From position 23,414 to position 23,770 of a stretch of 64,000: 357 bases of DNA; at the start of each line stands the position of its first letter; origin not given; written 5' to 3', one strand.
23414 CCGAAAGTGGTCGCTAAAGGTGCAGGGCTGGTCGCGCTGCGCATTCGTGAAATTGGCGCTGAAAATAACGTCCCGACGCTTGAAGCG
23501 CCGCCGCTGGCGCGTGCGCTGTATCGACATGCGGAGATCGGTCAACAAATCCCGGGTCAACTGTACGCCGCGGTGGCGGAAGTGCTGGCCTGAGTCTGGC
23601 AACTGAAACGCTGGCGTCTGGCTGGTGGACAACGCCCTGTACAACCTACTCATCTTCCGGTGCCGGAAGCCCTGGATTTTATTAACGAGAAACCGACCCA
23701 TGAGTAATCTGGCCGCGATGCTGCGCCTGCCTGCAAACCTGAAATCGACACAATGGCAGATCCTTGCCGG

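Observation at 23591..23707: Nonsense codon (TGG->TGA) truncates FlhB by 38 residues while the old C-terminal codons persist in frame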

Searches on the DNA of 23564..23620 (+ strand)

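Call 4: search_dna_similar(query=window:23564-23620:+, collection=ecoli_genomes, mode=near, max_rows=40)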
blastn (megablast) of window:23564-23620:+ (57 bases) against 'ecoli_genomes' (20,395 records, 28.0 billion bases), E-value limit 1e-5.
Records with a match: 4873; places in all: 4875; records where one place covers at least 80% of the query: 4872.
Genomes with a match: 4873 of 5426; with a place that covers at least 80% of the query: 4872. Places per genome that has any: lowest 1, median 1, highest 2. On chromosomes: 4873 places; on plasmids: 2.
Best place of each record, by identity: >=99% 2; 95-99% 4870; 90-95% 1.
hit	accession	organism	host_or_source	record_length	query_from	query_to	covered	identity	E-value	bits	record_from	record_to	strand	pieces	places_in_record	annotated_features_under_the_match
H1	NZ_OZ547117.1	Escherichia coli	Homo sapiens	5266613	1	57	100%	100.0%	7e-21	106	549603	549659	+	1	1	flhB: flagellar biosynthesis protein FlhB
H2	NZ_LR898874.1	Escherichia coli strain MSB1_4I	Homo sapiens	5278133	1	57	100%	100.0%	7e-21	106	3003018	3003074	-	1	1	flhB: flagellar biosynthesis protein FlhB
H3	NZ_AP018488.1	Escherichia coli O157:H7 strain PV15-279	Homo sapiens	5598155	1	57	100%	98.2%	3e-19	100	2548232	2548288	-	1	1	flhB: flagellar biosynthesis protein FlhB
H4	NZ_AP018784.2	Escherichia coli strain SK1144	-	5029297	1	57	100%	98.2%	3e-19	100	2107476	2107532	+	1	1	flhB: flagellar biosynthesis protein FlhB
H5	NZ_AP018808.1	Escherichia coli strain E2865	Bos taurus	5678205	1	57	100%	98.2%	3e-19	100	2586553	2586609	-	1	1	flhB: flagellar biosynthesis protein FlhB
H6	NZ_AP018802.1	Escherichia coli strain E2863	Bos taurus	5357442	1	57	100%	98.2%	3e-19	100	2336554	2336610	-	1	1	flhB: flagellar biosynthesis protein FlhB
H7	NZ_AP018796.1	Escherichia coli strain E2855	Bos taurus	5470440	1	57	100%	98.2%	3e-19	100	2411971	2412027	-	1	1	flhB: flagellar biosynthesis protein FlhB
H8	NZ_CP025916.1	Escherichia coli strain 120899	Homo sapiens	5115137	1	57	100%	98.2%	3e-19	100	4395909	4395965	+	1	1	flhB: flagellar biosynthesis protein FlhB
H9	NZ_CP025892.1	Escherichia coli strain 503025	Homo sapiens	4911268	1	57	100%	98.2%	3e-19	100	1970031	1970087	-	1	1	flhB: flagellar biosynthesis protein FlhB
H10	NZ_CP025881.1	Escherichia coli strain 503440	Homo sapiens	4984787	1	57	100%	98.2%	3e-19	100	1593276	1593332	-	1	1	flhB: flagellar biosynthesis protein FlhB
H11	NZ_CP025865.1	Escherichia coli strain 504211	Homo sapiens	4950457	1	57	100%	98.2%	3e-19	100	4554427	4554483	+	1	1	flhB: flagellar biosynthesis protein FlhB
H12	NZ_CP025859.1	Escherichia coli strain 504239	Homo sapiens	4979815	1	57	100%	98.2%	3e-19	100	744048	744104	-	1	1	flhB: flagellar biosynthesis protein FlhB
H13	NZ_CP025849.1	Escherichia coli strain 600468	Homo sapiens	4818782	1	57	100%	98.2%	3e-19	100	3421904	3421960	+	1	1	flhB: flagellar biosynthesis protein FlhB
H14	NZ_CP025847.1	Escherichia coli strain 602354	Homo sapiens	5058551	1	57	100%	98.2%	3e-19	100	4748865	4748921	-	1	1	flhB: flagellar biosynthesis protein FlhB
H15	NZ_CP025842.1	Escherichia coli strain 720632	Homo sapiens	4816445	1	57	100%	98.2%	3e-19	100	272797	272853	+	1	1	flhB: flagellar biosynthesis protein FlhB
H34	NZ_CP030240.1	Escherichia coli strain ER1709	-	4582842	1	57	100%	98.2%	3e-19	100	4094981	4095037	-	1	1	flhB: flagellar biosynthesis protein FlhB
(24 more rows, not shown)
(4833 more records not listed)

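Call 5: get_annotated_region(hit=H1, flank=6000)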
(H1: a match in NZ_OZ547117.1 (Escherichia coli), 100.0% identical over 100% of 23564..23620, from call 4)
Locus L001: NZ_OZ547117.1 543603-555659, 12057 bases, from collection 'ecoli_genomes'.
description: Escherichia coli isolate AF3 chromosome 1, complete sequence
organism: Escherichia coli (NCBI taxid 562)
replicon: chromosome; assembly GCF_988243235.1
host: Homo sapiens; source: blood culture; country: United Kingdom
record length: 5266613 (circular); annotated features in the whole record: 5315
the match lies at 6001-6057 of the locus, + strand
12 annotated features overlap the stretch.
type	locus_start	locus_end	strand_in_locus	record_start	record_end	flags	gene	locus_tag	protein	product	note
CDS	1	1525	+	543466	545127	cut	tar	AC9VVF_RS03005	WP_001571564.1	methyl-accepting chemotaxis protein II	-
CDS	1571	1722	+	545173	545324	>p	-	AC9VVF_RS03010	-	Tar ligand binding domain-containing protein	frameshifted; incomplete; partial in the middle of a contig; missing C-terminus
CDS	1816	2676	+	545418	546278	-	cheR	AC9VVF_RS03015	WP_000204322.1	protein-glutamate O-methyltransferase CheR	-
CDS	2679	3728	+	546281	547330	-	cheB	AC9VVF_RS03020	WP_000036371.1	protein-glutamate methylesterase/protein glutamine deamidase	-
CDS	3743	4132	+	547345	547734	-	cheY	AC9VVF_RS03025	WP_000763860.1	chemotaxis response regulator CheY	-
CDS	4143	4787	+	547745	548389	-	cheZ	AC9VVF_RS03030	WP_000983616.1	protein phosphatase CheZ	-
CDS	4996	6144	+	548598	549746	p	flhB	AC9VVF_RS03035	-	flagellar biosynthesis protein FlhB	internal stop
CDS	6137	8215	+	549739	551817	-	flhA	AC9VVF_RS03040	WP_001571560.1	flagellar biosynthesis protein FlhA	-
CDS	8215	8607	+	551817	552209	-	flhE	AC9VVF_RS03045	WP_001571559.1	flagellar protein FlhE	-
CDS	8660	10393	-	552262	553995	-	argS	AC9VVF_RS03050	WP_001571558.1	arginine--tRNA ligase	-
CDS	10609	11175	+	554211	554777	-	yecM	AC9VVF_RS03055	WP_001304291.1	VOC family protein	-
CDS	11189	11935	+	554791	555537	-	cutC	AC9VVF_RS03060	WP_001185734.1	copper homeostasis protein CutC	-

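Call 6: get_annotated_region(hit=H2, flank=6000)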
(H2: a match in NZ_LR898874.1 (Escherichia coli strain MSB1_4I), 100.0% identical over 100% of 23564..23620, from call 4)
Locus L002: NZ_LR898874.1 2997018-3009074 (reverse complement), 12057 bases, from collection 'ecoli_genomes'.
description: Escherichia coli strain MSB1_4I isolate MSB1_4I chromosome 1, complete sequence
organism: Escherichia coli strain MSB1_4I (NCBI taxid 562)
replicon: chromosome; assembly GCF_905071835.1
host: Homo sapiens; source: rectal swab; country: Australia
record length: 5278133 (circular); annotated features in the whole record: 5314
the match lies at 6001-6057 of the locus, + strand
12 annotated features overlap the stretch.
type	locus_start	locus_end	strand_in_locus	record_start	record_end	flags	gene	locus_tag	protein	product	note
CDS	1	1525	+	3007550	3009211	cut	tar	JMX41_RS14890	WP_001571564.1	methyl-accepting chemotaxis protein II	-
CDS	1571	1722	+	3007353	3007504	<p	-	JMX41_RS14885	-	Tar ligand binding domain-containing protein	frameshifted; incomplete; partial in the middle of a contig; missing C-terminus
CDS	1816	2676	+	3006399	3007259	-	cheR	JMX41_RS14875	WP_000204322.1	protein-glutamate O-methyltransferase CheR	-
CDS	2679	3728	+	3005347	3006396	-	cheB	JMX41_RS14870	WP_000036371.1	protein-glutamate methylesterase/protein glutamine deamidase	-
CDS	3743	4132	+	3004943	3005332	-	cheY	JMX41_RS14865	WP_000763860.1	chemotaxis response regulator CheY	-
CDS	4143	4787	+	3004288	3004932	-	cheZ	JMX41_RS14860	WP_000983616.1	protein phosphatase CheZ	-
CDS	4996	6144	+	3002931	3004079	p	flhB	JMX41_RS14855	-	flagellar biosynthesis protein FlhB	internal stop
CDS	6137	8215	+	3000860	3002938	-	flhA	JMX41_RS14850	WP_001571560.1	flagellar biosynthesis protein FlhA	-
CDS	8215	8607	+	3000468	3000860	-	flhE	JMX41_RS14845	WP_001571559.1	flagellar protein FlhE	-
CDS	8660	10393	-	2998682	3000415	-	argS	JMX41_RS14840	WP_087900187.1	arginine--tRNA ligase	-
CDS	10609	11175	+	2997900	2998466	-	yecM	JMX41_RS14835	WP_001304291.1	VOC family protein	-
CDS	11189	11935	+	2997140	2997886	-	cutC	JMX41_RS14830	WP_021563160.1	copper homeostasis protein CutC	-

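Call 7: get_annotated_region(hit=H34, flank=3000)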
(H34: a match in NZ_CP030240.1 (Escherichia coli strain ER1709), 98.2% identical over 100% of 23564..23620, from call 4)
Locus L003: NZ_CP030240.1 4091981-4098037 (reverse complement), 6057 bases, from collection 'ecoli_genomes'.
description: Escherichia coli strain ER1709 chromosome, complete genome
organism: Escherichia coli strain ER1709 (NCBI taxid 562)
replicon: chromosome; assembly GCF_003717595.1
host: -; source: -; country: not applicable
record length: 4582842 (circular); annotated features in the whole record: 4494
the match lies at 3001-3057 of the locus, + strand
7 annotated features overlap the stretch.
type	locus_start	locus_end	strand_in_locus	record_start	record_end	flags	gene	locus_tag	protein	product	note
CDS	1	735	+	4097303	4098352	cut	cheB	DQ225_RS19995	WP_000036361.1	protein-glutamate methylesterase/protein glutamine deamidase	-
CDS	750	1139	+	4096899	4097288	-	cheY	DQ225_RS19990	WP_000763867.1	chemotaxis response regulator CheY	-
CDS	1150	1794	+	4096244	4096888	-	cheZ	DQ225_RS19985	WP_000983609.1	protein phosphatase CheZ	-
CDS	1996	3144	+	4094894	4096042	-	flhB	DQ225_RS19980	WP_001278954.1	flagellar biosynthesis protein FlhB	-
CDS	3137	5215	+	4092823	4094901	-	flhA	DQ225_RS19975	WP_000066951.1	flagellar biosynthesis protein FlhA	-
CDS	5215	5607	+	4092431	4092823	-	flhE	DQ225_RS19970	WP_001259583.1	flagellar protein FlhE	-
CDS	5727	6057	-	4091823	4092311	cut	yecT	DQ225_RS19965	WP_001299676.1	lysozyme inhibitor LprI family protein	-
